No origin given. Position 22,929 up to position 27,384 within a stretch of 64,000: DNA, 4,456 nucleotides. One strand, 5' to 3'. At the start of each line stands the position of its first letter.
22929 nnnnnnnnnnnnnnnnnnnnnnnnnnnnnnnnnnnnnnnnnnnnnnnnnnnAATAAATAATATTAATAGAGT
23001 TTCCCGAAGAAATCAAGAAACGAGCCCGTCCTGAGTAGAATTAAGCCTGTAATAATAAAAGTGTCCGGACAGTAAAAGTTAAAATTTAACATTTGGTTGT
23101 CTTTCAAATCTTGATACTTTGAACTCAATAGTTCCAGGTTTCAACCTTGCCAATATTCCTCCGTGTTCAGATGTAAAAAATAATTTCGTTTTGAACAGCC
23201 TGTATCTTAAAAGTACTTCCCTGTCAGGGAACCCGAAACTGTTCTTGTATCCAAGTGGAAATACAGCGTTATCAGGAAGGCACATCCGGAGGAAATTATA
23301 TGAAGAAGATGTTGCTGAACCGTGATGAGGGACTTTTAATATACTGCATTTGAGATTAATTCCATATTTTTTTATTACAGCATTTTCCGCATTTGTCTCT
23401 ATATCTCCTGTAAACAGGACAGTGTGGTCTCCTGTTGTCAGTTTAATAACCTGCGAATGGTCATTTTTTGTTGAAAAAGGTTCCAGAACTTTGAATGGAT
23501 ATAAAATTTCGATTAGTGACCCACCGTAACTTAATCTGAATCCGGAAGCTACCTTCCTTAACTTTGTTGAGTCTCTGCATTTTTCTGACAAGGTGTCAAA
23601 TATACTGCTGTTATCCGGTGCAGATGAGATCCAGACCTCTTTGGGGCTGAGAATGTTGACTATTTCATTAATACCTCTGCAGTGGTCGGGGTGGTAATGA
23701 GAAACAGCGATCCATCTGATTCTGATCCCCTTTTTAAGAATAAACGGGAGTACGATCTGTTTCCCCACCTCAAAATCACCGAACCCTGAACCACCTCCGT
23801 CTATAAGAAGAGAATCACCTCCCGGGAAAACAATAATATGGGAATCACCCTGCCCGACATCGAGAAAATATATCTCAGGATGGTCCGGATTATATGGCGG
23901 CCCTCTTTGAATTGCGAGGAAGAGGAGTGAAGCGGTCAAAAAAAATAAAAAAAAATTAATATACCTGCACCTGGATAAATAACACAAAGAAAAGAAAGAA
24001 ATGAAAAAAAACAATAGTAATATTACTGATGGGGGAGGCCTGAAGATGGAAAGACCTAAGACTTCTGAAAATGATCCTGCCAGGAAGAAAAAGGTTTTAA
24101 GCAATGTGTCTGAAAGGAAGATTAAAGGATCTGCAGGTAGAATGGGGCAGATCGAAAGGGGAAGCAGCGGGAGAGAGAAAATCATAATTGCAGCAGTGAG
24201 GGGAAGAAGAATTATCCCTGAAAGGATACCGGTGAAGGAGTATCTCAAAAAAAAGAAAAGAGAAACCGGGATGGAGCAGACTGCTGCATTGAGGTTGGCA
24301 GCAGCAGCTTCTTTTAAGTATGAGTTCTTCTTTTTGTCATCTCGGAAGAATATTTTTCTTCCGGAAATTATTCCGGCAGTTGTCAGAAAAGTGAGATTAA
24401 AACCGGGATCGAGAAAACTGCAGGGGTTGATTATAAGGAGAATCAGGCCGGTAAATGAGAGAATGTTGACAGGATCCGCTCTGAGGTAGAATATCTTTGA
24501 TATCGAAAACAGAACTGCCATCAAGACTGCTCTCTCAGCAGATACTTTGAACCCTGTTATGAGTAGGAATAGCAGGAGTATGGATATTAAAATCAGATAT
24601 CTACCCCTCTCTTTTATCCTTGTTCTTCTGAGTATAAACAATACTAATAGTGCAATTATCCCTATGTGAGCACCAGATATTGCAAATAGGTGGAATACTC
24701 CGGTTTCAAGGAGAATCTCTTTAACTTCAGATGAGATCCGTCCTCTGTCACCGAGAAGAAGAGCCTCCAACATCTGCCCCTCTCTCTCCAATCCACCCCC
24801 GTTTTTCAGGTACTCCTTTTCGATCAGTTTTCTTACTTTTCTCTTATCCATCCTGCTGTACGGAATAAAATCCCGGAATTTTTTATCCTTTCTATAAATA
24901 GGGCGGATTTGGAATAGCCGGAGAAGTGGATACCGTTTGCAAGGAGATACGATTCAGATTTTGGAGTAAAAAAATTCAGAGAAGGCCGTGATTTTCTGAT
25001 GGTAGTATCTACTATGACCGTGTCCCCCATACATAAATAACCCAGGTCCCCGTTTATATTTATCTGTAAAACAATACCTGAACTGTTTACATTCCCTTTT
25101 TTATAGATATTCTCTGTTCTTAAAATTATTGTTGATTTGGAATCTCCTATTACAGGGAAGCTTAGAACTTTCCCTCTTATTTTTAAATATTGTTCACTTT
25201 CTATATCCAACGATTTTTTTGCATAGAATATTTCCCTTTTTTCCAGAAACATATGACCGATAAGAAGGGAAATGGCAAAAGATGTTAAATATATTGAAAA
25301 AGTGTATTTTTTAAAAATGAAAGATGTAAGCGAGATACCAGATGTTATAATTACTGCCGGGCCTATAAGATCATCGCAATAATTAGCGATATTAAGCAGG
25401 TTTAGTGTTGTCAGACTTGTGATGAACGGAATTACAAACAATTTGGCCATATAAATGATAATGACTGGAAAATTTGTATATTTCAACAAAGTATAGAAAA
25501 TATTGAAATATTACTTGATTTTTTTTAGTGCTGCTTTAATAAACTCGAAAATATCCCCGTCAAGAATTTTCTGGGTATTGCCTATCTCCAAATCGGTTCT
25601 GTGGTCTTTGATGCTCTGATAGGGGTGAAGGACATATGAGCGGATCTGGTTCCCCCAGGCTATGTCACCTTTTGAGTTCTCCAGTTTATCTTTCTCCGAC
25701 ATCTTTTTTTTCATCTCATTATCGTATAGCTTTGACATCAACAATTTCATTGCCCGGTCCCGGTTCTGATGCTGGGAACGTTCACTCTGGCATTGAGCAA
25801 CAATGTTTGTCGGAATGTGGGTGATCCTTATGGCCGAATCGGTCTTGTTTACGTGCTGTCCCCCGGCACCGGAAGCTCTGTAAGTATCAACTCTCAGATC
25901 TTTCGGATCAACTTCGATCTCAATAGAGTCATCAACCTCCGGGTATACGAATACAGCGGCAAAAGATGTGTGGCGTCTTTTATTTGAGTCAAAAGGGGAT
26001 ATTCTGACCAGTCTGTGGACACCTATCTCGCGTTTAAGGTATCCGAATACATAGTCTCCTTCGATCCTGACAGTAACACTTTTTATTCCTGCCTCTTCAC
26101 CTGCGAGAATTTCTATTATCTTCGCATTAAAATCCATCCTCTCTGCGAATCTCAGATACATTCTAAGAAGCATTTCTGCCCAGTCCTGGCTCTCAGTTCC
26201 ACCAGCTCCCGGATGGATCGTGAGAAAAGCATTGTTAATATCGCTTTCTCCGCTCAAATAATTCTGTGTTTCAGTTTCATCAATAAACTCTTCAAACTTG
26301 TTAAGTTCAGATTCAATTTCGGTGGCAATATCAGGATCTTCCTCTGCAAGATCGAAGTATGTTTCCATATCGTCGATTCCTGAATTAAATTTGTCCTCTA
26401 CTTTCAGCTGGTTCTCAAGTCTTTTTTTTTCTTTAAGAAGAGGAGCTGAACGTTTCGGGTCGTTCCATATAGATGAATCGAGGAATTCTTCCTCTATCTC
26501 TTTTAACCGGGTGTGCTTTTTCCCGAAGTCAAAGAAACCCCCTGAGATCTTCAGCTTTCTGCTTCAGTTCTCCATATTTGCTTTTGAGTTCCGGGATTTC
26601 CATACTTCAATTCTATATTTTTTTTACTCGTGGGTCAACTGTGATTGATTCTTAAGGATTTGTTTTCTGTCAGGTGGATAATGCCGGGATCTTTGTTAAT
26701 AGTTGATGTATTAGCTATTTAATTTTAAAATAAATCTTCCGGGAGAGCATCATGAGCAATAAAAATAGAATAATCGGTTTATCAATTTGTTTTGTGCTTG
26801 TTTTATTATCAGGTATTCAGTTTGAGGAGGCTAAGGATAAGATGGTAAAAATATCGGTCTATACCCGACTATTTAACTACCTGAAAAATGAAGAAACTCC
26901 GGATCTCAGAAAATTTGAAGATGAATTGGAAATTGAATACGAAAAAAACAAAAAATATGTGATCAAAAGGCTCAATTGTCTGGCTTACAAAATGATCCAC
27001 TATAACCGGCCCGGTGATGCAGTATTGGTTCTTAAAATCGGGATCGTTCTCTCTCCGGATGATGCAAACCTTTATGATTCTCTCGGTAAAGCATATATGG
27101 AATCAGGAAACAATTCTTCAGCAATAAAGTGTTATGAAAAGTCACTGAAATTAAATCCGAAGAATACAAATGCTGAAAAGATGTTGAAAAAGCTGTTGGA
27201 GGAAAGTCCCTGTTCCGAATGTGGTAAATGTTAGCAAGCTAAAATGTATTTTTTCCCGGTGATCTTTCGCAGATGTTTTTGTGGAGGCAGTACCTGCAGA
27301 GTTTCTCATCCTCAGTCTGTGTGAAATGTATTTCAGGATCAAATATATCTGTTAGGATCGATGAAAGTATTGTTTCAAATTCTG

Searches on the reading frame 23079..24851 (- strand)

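Call 45: search_protein_families(library=pfam, proteins=[window:23079-24851:-], max_evalue=0.00001)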
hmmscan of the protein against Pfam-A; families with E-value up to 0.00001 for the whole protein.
window:23079-24851:- (590 aa): 2 families
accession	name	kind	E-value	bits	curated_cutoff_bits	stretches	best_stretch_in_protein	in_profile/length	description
PF03772.21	Competence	-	7.5e-49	166.9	23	1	31-292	1-266/270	Competence protein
PF00753.33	Lactamase_B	-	5.8e-16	59.5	22.7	1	331-531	2-192/196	Metallo-beta-lactamase superfamily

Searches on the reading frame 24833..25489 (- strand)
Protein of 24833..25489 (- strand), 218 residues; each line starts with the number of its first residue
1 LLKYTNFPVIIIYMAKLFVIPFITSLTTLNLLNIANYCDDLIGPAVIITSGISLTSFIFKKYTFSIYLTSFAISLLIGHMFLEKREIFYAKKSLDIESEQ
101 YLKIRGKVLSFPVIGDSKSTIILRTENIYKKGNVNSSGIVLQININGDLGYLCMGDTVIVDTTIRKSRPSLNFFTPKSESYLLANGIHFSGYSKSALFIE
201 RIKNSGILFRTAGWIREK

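Call 45: search_protein_families(library=pfam, proteins=[window:24833-25489:-], max_evalue=0.00001)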
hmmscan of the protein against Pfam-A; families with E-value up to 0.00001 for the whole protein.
window:24833-25489:- (218 aa): 1 family
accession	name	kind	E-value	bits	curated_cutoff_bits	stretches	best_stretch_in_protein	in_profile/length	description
PF13567.11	DUF4131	-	1.8e-10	41.2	31.6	1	50-196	15-162/165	Domain of unknown function (DUF4131)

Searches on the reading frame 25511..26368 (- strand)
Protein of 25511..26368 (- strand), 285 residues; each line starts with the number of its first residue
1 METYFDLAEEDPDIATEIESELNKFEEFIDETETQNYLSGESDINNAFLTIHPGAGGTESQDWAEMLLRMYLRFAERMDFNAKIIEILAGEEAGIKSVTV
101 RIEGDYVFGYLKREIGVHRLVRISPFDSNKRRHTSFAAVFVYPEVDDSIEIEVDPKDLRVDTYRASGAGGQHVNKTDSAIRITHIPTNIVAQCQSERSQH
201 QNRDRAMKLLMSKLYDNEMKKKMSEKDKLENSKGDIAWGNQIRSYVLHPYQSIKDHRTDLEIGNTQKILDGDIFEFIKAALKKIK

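Call 45: search_protein_families(library=pfam, proteins=[window:25511-26368:-], max_evalue=0.00001)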
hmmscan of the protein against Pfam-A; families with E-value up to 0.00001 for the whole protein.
window:25511-26368:- (285 aa): 2 families
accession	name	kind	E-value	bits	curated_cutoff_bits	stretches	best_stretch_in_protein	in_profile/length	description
PF03462.23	PCRF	-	1.5e-47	162.3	24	1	8-139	59-194/194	PCRF domain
PF00472.26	RF-1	-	5e-44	149.4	35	1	148-257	2-116/116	RF-1 domain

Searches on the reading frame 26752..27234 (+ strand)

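Call 13: search_protein_families(library=pfam, proteins=[window:26752-27234:+], max_evalue=0.001)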
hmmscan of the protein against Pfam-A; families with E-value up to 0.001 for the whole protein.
window:26752-27234:+ (160 aa): 8 families
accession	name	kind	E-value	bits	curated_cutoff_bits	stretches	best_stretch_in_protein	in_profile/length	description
PF13414.12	TPR_11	-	4.6e-10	39.5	26.8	1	112-140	1-29/42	TPR repeat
PF07719.23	TPR_2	-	1.8e-08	34.3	27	1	105-138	1-34/34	Tetratricopeptide repeat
PF13181.12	TPR_8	-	1e-07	32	25.7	1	106-138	2-34/34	Tetratricopeptide repeat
PF00515.34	TPR_1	-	3.7e-07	30.1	27.8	1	111-138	7-34/34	Tetratricopeptide repeat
PF13428.12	TPR_14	-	6.2e-06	26.8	23.5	1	106-145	2-41/44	Tetratricopeptide repeat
PF23914.1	TPR_CcmH_CycH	-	7.7e-05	23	42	1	94-144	39-89/158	Cytochrome c-type biogenesis protein H TPR domain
PF13431.12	TPR_17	-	9.8e-05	22.8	24.4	0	98-125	6-33/34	Tetratricopeptide repeat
PF13176.12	TPR_7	-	0.00065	20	27.9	0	108-138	2-32/36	Tetratricopeptide repeat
